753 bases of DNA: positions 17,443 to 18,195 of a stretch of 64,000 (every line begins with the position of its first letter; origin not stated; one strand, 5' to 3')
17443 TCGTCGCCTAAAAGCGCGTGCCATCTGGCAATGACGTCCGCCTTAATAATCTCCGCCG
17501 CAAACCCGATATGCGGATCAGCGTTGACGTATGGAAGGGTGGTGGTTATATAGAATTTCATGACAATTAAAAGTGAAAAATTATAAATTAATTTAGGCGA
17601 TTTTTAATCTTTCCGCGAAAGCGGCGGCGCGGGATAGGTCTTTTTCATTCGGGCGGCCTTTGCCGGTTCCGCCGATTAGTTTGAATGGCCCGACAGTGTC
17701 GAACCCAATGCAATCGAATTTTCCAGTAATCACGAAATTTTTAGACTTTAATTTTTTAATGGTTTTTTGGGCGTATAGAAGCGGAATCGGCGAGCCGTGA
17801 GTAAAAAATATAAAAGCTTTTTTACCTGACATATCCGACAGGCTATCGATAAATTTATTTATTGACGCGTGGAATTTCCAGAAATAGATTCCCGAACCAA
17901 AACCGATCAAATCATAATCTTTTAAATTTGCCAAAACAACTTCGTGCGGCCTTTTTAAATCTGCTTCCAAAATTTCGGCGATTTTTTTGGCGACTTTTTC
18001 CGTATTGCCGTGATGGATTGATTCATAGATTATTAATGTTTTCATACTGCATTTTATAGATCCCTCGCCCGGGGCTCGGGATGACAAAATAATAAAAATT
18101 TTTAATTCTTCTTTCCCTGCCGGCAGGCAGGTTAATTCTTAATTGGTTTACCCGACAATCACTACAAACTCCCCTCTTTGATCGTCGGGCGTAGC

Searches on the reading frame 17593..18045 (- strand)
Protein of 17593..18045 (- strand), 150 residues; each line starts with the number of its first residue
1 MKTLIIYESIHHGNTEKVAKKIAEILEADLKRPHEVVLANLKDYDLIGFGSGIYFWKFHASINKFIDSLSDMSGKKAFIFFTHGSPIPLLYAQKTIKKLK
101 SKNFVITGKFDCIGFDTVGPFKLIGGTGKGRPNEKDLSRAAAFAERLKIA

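Call 58: search_protein_families(library=pfam, proteins=[window:17593-18045:-])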
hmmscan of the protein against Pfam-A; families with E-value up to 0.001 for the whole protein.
window:17593-18045:- (150 aa): 5 families
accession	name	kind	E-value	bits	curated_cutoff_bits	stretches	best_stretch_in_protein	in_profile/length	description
PF12724.12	Flavodoxin_5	-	2.5e-12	47.8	27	1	4-82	1-83/145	Flavodoxin domain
PF12641.12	Flavodoxin_3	-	1.3e-08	35.3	27.5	1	4-112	1-109/160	Flavodoxin domain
PF12682.12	Flavodoxin_4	-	7.6e-07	29.2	24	0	38-98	68-126/155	Flavodoxin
PF02525.22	Flavodoxin_2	-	0.00063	19.9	27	0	1-43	1-43/198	Flavodoxin-like fold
PF00258.30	Flavodoxin_1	-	0.00097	19.7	25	0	5-44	1-39/143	Flavodoxin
